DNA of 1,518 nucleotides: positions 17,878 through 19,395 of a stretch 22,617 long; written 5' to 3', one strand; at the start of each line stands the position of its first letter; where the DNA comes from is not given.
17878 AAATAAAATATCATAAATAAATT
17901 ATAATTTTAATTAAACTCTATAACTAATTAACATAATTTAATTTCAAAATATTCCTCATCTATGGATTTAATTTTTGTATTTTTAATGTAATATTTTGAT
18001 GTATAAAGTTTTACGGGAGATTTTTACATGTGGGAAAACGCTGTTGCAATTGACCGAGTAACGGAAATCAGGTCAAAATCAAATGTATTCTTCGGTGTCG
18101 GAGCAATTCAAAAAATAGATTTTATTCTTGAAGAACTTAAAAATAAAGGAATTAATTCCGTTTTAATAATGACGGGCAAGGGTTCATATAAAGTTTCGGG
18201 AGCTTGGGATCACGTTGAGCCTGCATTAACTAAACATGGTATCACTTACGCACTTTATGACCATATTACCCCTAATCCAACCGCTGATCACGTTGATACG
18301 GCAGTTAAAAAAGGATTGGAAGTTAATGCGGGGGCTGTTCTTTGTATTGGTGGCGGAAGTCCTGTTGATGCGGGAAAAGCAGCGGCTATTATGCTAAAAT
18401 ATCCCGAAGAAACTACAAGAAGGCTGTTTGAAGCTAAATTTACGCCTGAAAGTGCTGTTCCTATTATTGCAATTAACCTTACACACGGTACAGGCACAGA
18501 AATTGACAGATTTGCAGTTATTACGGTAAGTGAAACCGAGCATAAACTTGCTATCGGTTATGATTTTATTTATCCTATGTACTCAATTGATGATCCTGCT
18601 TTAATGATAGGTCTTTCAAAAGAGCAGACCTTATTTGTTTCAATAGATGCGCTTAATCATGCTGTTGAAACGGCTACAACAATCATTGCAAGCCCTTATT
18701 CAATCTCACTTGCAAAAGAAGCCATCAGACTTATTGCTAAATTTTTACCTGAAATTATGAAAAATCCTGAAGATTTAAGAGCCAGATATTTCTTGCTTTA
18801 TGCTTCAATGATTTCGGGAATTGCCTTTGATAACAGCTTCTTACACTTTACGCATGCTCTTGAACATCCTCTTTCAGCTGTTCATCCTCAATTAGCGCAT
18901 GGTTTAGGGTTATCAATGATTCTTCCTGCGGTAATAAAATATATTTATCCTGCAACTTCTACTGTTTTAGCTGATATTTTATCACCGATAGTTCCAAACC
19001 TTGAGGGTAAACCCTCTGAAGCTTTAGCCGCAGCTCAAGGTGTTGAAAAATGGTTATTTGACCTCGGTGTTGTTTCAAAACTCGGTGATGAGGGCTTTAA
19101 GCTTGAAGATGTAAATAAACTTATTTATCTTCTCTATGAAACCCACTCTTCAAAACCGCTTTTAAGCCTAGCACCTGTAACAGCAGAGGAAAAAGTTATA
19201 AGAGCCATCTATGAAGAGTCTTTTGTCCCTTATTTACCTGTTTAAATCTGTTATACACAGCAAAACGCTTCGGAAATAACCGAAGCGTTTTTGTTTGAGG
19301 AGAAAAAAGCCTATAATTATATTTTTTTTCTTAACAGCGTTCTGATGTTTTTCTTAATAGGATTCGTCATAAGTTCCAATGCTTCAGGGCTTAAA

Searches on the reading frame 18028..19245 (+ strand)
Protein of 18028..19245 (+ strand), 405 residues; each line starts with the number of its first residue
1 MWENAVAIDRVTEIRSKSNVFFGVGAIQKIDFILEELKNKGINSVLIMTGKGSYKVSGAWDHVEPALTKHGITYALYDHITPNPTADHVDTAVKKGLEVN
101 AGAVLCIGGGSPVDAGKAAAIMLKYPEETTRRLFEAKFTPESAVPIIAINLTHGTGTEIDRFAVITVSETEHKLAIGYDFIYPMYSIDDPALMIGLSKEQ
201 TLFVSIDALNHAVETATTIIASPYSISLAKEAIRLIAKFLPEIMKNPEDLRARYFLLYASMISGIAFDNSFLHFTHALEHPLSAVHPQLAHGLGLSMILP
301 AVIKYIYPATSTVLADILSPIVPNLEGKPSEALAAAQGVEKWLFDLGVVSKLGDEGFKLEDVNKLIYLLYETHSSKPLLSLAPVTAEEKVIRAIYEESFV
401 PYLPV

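Call 22: search_protein_families(library=pfam, proteins=[window:18028-19245:+], max_evalue=0.01)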
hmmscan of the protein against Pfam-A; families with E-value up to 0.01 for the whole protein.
window:18028-19245:+ (405 aa): 3 families
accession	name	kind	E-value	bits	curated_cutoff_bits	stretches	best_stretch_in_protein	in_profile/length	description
PF00465.25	Fe-ADH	-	2.9e-38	131.6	31.3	1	19-190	3-168/168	Iron-containing alcohol dehydrogenase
PF25137.1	ADH_Fe_C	-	2.1e-29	103.1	27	1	205-398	5-193/194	Fe-containing alcohol dehydrogenase family, C-terminal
PF13685.12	Fe-ADH_2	-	1.5e-06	28.7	28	1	23-124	3-98/149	Iron-containing alcohol dehydrogenase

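Call 56: find_homologous_proteins(query=window:18028-19245:+, max_evalue=1e-60)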
Query window:18028-19245:+ (405 aa): 5074 proteins with E <= 1e-60 among 8000 candidates; the best 120 are listed.
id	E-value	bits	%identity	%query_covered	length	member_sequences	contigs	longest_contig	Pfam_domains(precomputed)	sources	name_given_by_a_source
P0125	1.7e-263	892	100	100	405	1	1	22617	PF13685.13,PF25137.1,PF00465.26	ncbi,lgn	ncbi:MAG: iron-containing alcohol dehydrogenase [bacterium]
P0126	2.0e-197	674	75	99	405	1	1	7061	PF13685.13,PF25137.1,PF00465.26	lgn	-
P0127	8.0e-165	567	62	99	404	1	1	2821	PF13685.13,PF25137.1,PF00465.26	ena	-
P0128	1.2e-163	563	63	99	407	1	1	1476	PF13685.13,PF25137.1,PF00465.26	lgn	-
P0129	1.5e-163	563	64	99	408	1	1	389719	PF13685.13,PF25137.1,PF00465.26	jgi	jgi:alcohol dehydrogenase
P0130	3.5e-162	558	62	99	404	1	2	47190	PF13685.13,PF25137.1,PF00465.26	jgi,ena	jgi:alcohol dehydrogenase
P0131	4.4e-161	554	63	99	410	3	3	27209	PF13685.13,PF25137.1,PF00465.26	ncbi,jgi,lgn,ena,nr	ncbi:MAG: alcohol dehydrogenase [Candidatus Melainabacteria bacterium GWF2_32_7]|nr:MAG: alcohol deh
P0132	1.2e-159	550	63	99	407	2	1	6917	PF13685.13,PF25137.1,PF00465.26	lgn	-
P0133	5.4e-159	548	63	99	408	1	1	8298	PF13685.13,PF25137.1,PF00465.26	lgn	-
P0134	6.9e-159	547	59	99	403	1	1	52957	PF13685.13,PF25137.1,PF00465.26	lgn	-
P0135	8.3e-159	547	63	99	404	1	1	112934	PF13685.13,PF25137.1,PF00465.26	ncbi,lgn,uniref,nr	ncbi:iron-containing alcohol dehydrogenase [Desulfogranum mediterraneum]|uniref:iron-containing alco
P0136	8.9e-158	544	61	99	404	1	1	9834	PF13685.13,PF25137.1,PF00465.26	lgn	-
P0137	1.4e-157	543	60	99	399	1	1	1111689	PF13685.13,PF25137.1,PF00465.26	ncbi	ncbi:UNVERIFIED_CONTAM: alcohol dehydrogenase class IV [Acetivibrio alkalicellulosi]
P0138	1.5e-157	543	61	99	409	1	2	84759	PF13685.13,PF25137.1,PF00465.26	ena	-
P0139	2.5e-157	542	60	100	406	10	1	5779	PF13685.13,PF25137.1,PF00465.26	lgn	-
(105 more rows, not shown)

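Call 57: find_encoding_contigs(protein=P0126, flank=10000, max_places=3)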
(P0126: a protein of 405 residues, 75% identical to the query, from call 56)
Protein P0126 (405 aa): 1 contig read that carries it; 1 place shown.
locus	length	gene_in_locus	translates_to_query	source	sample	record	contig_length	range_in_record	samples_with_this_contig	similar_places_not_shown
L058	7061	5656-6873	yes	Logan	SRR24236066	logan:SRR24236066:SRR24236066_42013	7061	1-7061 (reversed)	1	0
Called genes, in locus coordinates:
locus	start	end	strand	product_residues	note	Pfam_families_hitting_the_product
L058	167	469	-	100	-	-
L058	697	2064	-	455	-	-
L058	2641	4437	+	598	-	PF12729:4HB_MCP_1, PF00015:MCPsignal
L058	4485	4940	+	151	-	PF01814:Hemerythrin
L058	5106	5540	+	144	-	PF01814:Hemerythrin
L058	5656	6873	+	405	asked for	PF00465:Fe-ADH, PF13685:Fe-ADH_2, PF25137:ADH_Fe_C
